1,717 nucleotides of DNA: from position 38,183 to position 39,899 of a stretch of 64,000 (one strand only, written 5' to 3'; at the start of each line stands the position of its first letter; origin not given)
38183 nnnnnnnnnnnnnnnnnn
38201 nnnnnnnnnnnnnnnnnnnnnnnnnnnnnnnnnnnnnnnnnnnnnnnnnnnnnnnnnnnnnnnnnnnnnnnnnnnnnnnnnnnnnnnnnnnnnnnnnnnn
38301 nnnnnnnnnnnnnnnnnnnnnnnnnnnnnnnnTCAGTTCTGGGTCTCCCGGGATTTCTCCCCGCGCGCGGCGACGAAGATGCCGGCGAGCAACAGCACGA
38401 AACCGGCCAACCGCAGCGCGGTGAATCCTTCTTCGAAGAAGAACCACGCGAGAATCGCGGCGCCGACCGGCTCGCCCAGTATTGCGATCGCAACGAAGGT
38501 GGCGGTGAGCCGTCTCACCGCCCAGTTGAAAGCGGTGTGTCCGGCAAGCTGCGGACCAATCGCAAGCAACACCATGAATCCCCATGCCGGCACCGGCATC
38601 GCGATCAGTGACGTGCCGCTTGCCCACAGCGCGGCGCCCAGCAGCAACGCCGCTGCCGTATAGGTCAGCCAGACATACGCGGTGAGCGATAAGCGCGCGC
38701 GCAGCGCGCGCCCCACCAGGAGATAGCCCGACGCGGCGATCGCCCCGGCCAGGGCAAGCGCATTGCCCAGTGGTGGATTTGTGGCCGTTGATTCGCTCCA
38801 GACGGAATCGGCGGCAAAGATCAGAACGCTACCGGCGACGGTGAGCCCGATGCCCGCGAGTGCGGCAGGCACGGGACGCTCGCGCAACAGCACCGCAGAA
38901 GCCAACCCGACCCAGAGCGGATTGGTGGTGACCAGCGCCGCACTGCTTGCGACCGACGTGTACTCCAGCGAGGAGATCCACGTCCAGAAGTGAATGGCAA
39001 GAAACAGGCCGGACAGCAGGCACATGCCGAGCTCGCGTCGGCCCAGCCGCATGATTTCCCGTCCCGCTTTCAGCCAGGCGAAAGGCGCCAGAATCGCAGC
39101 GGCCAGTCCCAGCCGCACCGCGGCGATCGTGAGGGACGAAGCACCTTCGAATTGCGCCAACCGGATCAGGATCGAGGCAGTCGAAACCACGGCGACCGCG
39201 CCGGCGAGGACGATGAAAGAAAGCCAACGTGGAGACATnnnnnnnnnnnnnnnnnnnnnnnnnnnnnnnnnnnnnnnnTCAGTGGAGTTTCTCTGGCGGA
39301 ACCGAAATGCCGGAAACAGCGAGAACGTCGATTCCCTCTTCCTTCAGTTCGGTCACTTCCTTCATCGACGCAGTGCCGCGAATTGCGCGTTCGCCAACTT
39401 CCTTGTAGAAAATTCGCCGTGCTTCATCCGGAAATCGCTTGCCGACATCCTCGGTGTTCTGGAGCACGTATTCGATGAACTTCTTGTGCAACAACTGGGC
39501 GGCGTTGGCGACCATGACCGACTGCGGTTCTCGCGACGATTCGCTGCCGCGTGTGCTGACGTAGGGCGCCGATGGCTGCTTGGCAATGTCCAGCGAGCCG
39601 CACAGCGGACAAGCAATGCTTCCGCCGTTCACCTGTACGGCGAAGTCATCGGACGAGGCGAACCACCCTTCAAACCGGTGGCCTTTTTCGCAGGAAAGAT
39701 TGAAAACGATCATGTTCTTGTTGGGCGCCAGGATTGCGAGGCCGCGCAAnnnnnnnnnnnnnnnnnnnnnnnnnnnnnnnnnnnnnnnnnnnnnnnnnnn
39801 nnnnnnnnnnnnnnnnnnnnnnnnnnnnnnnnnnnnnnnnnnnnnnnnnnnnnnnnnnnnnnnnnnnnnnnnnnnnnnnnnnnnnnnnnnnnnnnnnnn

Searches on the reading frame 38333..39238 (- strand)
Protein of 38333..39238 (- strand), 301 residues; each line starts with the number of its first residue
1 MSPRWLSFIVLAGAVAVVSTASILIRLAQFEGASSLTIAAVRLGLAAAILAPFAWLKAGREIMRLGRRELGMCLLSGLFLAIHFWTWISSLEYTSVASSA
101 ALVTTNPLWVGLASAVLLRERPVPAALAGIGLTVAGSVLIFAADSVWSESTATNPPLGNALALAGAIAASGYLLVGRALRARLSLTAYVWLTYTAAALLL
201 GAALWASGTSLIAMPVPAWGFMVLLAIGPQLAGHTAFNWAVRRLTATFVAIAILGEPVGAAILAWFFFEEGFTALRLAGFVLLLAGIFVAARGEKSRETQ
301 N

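Call 7: search_protein_families(library=pfam, proteins=[window:38333-39238:-], max_evalue=0.01)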
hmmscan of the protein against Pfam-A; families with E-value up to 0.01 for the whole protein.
window:38333-39238:- (301 aa): 2 families
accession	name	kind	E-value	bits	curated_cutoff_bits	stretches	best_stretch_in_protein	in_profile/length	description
PF00892.27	EamA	-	1.2e-29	103.8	28.2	2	9-141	5-134/135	EamA-like transporter family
PF06027.18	SLC35F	-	0.0034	17.4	21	0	89-167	92-172/299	Solute carrier family 35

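Call 9: find_related_loci(query=window:38333-39238:-, collection=genome_contigs, flank=10000)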
Query window:38333-39238:- (301 aa) in genome_contigs; peptide patterns used: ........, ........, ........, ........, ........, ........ (x = any residue, [..] = any of these).
104 stretches matched a pattern; 13 encode a relative of the query (tblastn E <= 1e-3); 13 distinct loci.
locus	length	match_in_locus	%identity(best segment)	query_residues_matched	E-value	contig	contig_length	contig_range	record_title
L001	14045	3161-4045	90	7-301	7e-163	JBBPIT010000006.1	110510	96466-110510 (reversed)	MAG: Pseudomonadota bacterium isolate BPF1-28-30_bin_3 NODE_20_length_110510_cov_19.247431, whole genome shotgun sequenc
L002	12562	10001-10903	88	1-301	9e-163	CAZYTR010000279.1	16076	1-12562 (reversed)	MAG TPA_asm: uncultured Alcaligenaceae bacterium isolate binchicken_co165_118 genome assembly, contig: k141_1614014, who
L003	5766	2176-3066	89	4-301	5e-158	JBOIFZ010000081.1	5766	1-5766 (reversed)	MAG: Burkholderiales bacterium isolate H1-B1_metabat2.bin.59_sub k127_420209, whole genome shotgun sequence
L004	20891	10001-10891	90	4-301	2e-155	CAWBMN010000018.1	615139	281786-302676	MAG: uncultured beta proteobacterium isolate MFD02242.bin.1.57 genome assembly, contig: contig_9421, whole genome shotgu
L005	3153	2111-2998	86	1-296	9e-159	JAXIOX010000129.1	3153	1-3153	MAG: Burkholderiales bacterium isolate Fractures_MAG_04 c_000000267947, whole genome shotgun sequence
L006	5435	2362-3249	87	1-296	5e-146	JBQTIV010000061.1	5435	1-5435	MAG: Betaproteobacteria bacterium isolate SAW101 c_000000325816, whole genome shotgun sequence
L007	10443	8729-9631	89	1-301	8e-144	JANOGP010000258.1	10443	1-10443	MAG: Betaproteobacteria bacterium isolate SOY_64_metabat_149_sub SOY_64_k141_550744, whole genome shotgun sequence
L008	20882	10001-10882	83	1-295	7e-141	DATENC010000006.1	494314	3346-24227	MAG TPA_asm: Burkholderiales bacterium isolate SMAG_U8959 k141_2041307, whole genome shotgun sequence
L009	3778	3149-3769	89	4-211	5e-103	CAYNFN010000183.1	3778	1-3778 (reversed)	MAG TPA_asm: uncultured Alcaligenaceae bacterium isolate binchicken_co165_55 genome assembly, contig: k141_334354, whole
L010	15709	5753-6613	41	9-295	7e-44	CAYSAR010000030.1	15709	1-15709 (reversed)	MAG TPA_asm: uncultured Gemmatimonadaceae bacterium isolate binchicken_co350_42 genome assembly, contig: NODE_4364_lengt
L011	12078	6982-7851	38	27-301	2e-38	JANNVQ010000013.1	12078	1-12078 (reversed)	MAG: Gemmatimonas sp. isolate VAR_34_metabat_48 VAR_34_k141_2845530, whole genome shotgun sequence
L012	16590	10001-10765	42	9-264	2e-31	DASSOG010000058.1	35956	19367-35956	MAG TPA_asm: Gemmatimonadaceae bacterium isolate SMAG_U1246 k141_1251165, whole genome shotgun sequence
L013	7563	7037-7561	43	69-247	3e-20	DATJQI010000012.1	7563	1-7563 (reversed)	MAG TPA_asm: Gemmatimonadales bacterium isolate SMAG_U14936 k141_3625832, whole genome shotgun sequence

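Call 56: find_homologous_proteins(query=window:38333-39238:-, max_evalue=1e-80)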
Query window:38333-39238:- (301 aa): 596 proteins with E <= 1e-80 among 8000 candidates; the best 120 are listed.
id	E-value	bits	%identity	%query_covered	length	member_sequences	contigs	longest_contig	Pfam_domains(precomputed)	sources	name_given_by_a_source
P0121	1.1e-167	575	97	99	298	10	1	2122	PF00892.27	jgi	-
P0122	1.6e-155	535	89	100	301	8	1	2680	PF00892.27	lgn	-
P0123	8.4e-155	533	90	100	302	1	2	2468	PF00892.27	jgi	jgi:drug/metabolite transporter (DMT)-like permease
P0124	3.5e-154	531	91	99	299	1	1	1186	PF00892.27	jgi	jgi:drug/metabolite transporter (DMT)-like permease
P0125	1.8e-153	528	90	99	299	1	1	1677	PF00892.27,PF06027.19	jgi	jgi:drug/metabolite transporter (DMT)-like permease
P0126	2.9e-153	528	88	100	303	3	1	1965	PF00892.27,PF06027.19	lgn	-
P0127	5.1e-153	527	90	99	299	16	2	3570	PF00892.27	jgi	-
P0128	4.5e-152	524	90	99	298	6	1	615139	PF00892.27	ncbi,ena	-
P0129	6.0e-152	523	90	99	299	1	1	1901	PF00892.27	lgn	-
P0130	6.9e-152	523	89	99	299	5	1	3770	PF00892.27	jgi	jgi:drug/metabolite transporter (DMT)-like permease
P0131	7.5e-152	523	88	100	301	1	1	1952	PF00892.27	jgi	jgi:drug/metabolite transporter (DMT)-like permease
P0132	8.1e-152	523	90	98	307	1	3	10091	PF00892.27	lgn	-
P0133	9.2e-152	523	89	99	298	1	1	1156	PF00892.27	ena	-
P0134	9.6e-152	523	88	100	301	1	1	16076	PF00892.27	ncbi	-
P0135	2.8e-151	521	89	99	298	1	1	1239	PF00892.27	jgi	-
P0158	3.9e-147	507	90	96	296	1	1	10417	PF00892.27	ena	-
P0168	1.0e-145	503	87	99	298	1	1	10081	PF00892.27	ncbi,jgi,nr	ncbi:MAG TPA: DMT family transporter [Burkholderiales bacterium]|nr:DMT family transporter [Burkhold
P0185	4.0e-143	494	85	99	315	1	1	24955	PF00892.27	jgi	jgi:drug/metabolite transporter (DMT)-like permease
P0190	8.5e-141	487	85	99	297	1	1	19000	PF00892.27,PF03151.23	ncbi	-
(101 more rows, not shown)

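Call 57: find_encoding_contigs(protein=P0121, flank=10000, max_places=2)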
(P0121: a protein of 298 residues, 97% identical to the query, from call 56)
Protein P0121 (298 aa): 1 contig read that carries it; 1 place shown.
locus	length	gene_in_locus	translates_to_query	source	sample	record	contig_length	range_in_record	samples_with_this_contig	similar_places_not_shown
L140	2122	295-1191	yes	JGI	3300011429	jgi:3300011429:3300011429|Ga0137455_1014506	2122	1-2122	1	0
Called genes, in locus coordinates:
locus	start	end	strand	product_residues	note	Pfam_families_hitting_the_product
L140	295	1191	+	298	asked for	PF00892:EamA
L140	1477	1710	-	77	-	-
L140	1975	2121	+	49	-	?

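Call 58: find_encoding_contigs(protein=P0132, flank=10000, max_places=3)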
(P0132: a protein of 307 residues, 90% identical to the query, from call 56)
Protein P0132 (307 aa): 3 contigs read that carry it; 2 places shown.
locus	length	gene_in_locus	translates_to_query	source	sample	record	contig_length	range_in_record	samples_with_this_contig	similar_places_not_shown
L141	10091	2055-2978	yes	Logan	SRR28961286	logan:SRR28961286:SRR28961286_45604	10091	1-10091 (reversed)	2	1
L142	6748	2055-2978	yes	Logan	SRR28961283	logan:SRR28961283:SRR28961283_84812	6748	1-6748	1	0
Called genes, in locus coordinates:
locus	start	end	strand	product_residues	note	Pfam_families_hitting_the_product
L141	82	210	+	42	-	PF13627:LptM_cons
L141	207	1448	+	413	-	PF00278:Orn_DAP_Arg_deC, PF02784:Orn_Arg_deC_N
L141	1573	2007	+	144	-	PF06676:DUF1178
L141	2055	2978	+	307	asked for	PF00892:EamA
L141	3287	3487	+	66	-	-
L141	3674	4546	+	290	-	-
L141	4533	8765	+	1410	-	PF00656:Peptidase_C14, PF13191:AAA_16 (weak), PF24883:NPHP3_N (faint)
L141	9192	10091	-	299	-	?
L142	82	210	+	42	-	PF13627:LptM_cons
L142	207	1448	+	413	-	PF00278:Orn_DAP_Arg_deC, PF02784:Orn_Arg_deC_N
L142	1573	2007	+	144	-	PF06676:DUF1178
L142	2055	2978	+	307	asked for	PF00892:EamA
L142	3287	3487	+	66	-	-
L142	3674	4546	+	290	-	-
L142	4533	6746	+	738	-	?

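Call 59: find_encoding_contigs(protein=P0158, flank=10000, max_places=2)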
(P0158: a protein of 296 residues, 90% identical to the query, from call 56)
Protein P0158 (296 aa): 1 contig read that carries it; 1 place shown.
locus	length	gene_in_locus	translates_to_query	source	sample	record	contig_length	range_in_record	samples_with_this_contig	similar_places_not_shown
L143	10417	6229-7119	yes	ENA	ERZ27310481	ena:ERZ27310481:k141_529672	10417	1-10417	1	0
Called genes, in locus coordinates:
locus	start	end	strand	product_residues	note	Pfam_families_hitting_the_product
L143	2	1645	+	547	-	?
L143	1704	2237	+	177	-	PF00702:Hydrolase, PF08645:PNK3P, PF13344:Hydrolase_6 (faint), PF13419:HAD_2 (faint), PF13242:Hydrolase_like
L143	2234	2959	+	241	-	PF01553:Acyltransferase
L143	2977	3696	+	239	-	PF01863:YgjP-like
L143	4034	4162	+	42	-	PF13627:LptM_cons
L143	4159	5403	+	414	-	PF00278:Orn_DAP_Arg_deC, PF02784:Orn_Arg_deC_N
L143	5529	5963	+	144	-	PF06676:DUF1178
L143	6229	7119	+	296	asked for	PF00892:EamA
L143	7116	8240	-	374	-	PF05222:AlaDh_PNT_N, PF01262:AlaDh_PNT_C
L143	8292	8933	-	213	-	PF01794:Ferric_reduct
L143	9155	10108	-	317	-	PF00174:Oxidored_molyb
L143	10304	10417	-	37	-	?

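Call 60: find_encoding_contigs(protein=P0168, flank=10000, max_places=2)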
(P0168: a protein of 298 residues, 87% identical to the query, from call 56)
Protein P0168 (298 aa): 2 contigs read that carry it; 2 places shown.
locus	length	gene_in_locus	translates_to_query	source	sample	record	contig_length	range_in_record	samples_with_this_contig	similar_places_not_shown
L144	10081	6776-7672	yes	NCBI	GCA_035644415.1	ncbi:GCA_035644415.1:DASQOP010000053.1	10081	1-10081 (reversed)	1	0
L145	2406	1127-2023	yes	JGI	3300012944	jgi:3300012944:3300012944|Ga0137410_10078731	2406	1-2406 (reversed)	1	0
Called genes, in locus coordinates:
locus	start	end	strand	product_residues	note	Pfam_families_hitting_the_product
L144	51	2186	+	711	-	PF02092:tRNA_synt_2f, PF05746:DALR_1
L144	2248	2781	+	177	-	PF00702:Hydrolase, PF08645:PNK3P, PF13344:Hydrolase_6 (faint), PF13419:HAD_2 (faint), PF13242:Hydrolase_like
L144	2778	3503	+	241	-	PF01553:Acyltransferase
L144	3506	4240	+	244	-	PF01863:YgjP-like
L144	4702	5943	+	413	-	PF00278:Orn_DAP_Arg_deC, PF02784:Orn_Arg_deC_N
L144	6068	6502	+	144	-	PF06676:DUF1178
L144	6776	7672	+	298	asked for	PF00892:EamA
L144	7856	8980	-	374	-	PF05222:AlaDh_PNT_N, PF01262:AlaDh_PNT_C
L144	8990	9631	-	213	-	PF01794:Ferric_reduct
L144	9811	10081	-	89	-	?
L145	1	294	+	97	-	?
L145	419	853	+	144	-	PF06676:DUF1178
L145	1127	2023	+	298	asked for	PF00892:EamA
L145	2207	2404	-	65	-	?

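Call 61: find_encoding_contigs(protein=P0185, flank=10000, max_places=2)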
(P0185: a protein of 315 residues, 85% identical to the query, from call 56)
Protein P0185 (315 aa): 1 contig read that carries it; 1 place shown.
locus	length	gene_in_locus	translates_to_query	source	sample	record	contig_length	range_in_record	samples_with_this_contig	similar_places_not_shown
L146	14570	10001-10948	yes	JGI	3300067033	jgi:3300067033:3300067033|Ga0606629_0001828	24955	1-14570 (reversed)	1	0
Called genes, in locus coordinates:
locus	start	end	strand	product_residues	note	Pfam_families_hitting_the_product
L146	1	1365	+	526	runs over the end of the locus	PF20154:LNT_N, PF00795:CN_hydrolase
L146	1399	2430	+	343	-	PF00581:Rhodanese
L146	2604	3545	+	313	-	PF02091:tRNA-synt_2e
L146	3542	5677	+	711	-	PF02092:tRNA_synt_2f, PF05746:DALR_1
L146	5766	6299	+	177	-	PF00702:Hydrolase, PF08645:PNK3P, PF13344:Hydrolase_6 (faint), PF13419:HAD_2 (faint), PF13242:Hydrolase_like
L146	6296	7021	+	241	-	PF01553:Acyltransferase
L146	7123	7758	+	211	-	PF01863:YgjP-like, PF10263:SprT-like (weak)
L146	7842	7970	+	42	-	PF13627:LptM_cons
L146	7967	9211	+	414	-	PF00278:Orn_DAP_Arg_deC, PF02784:Orn_Arg_deC_N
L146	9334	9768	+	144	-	PF06676:DUF1178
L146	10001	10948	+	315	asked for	PF00892:EamA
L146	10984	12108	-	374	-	PF05222:AlaDh_PNT_N, PF01262:AlaDh_PNT_C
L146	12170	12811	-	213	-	PF01794:Ferric_reduct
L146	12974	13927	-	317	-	PF00174:Oxidored_molyb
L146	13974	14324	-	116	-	-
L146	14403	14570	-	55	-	PF01769:MgtE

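Call 62: find_encoding_contigs(protein=P0190, flank=10000, max_places=2)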
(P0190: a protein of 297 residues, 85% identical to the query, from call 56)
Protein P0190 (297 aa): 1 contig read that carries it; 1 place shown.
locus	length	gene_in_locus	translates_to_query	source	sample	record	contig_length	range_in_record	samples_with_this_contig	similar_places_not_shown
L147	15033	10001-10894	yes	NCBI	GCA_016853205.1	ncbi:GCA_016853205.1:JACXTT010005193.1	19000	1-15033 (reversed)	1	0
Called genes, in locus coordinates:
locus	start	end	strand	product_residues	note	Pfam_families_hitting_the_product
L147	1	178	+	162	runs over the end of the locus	PF02130:YbeY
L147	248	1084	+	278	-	PF21917:NMB0537_N, PF00571:CBS (weak), PF03471:CorC_HlyC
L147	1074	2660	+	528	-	PF20154:LNT_N, PF00795:CN_hydrolase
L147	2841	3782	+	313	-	PF02091:tRNA-synt_2e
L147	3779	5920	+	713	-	PF02092:tRNA_synt_2f, PF05746:DALR_1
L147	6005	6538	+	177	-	PF00702:Hydrolase, PF08645:PNK3P, PF13344:Hydrolase_6 (faint), PF13419:HAD_2 (faint), PF13242:Hydrolase_like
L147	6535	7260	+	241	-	PF01553:Acyltransferase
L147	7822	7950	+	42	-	PF13627:LptM_cons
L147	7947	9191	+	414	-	PF00278:Orn_DAP_Arg_deC, PF02784:Orn_Arg_deC_N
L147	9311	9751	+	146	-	PF06676:DUF1178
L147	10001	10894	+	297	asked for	PF00892:EamA, PF03151:TPT (faint), PF00892:EamA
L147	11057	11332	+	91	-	-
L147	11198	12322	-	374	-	PF05222:AlaDh_PNT_N, PF01262:AlaDh_PNT_C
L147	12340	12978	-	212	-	PF01794:Ferric_reduct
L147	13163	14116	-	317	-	PF00174:Oxidored_molyb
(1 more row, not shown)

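Call 76: search_protein_families(library=pfam, proteins=[L002:11989-12510:-, L003:3406-3819:+, L001:4738-5616:+, L001:5486-9835:+, L001:11407-12582:-, L001:12604-13461:-, L004:13197-13844:-, L004:13995-15587:-, L004:15628-16155:-], max_evalue=0.001)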
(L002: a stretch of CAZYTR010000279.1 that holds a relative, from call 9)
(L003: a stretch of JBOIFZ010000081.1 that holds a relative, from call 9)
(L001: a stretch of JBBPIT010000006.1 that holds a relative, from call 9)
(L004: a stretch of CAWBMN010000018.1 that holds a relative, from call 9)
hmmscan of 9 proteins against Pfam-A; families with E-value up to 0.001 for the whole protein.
L002:11989-12510:- (173 aa): 1 family
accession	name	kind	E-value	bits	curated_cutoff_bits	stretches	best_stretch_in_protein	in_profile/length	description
PF00561.26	Abhydrolase_1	-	7.4e-07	29.5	25.8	1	2-153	90-241/245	alpha/beta hydrolase fold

L003:3406-3819:+ (137 aa): 0 families

L001:4738-5616:+ (292 aa): 0 families

L001:5486-9835:+ (1449 aa): 3 families
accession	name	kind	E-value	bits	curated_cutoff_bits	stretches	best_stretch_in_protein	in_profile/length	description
PF00656.27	Peptidase_C14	-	2.8e-08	34.2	21.4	1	50-239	2-196/233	Caspase domain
PF24883.2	NPHP3_N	-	7.9e-07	29.9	24.8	1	332-486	13-164/164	Nephrocystin 3, N-terminal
PF13191.12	AAA_16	-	2.2e-06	28.7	32.6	1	321-486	2-104/167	AAA ATPase domain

L001:11407-12582:- (391 aa): 2 families
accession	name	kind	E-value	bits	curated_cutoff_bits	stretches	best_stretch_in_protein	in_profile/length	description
PF04986.18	Y2_Tnp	-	6.6e-57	192.9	20.9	1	147-320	4-177/183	Putative transposase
PF14319.11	Zn_Tnp_IS91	-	3.2e-33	114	26.3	1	14-102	2-90/90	Transposase zinc-binding domain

L001:12604-13461:- (285 aa): 2 families
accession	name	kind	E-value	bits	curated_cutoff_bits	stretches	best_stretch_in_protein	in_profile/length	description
PF00589.27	Phage_integrase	-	4e-31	108.5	27.1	1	109-271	3-170/172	Phage integrase family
PF13495.12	Phage_int_SAM_4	-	6.5e-20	71.8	27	1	10-89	1-81/85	Phage integrase, N-terminal SAM-like domain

L004:13197-13844:- (215 aa): 1 family
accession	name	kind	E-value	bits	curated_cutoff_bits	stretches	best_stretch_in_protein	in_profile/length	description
PF00685.33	Sulfotransfer_1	-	2.3e-15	57.1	22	1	7-166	4-187/255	Sulfotransferase domain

L004:13995-15587:- (530 aa): 2 families
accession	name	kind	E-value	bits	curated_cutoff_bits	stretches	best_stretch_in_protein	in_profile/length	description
PF01464.25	SLT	-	7.4e-18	64.7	21.3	1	362-472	2-110/117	Transglycosylase SLT domain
PF00497.25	SBP_bac_3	-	4.1e-07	30.2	26.4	1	110-323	15-116/132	Bacterial extracellular solute-binding proteins, family 3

L004:15628-16155:- (175 aa): 1 family
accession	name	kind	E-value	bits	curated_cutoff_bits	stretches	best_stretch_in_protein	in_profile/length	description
PF14317.12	YcxB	-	4.4e-11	42.8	23.3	1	110-169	2-60/61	YcxB-like protein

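Call 86: search_protein_families(library=ncbifam, proteins=[L003:3406-3819:+], max_evalue=0.001)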
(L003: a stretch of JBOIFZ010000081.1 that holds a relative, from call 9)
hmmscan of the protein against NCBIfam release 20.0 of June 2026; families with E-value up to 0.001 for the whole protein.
L003:3406-3819:+ (137 aa): 0 families

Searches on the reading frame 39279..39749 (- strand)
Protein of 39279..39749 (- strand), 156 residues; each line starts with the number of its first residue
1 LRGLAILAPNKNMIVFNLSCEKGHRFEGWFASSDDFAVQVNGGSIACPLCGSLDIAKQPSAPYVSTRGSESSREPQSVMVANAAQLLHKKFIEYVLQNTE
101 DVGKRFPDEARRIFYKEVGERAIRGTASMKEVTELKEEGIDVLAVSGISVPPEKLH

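Call 7: search_protein_families(library=pfam, proteins=[window:39279-39749:-], max_evalue=0.01)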
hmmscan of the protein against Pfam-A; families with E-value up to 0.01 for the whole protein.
window:39279-39749:- (156 aa): 1 family
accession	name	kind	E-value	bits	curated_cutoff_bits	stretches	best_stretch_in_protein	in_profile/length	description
PF06676.16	DUF1178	-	9.8e-43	146.5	31.6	1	13-145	1-142/147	Protein of unknown function (DUF1178)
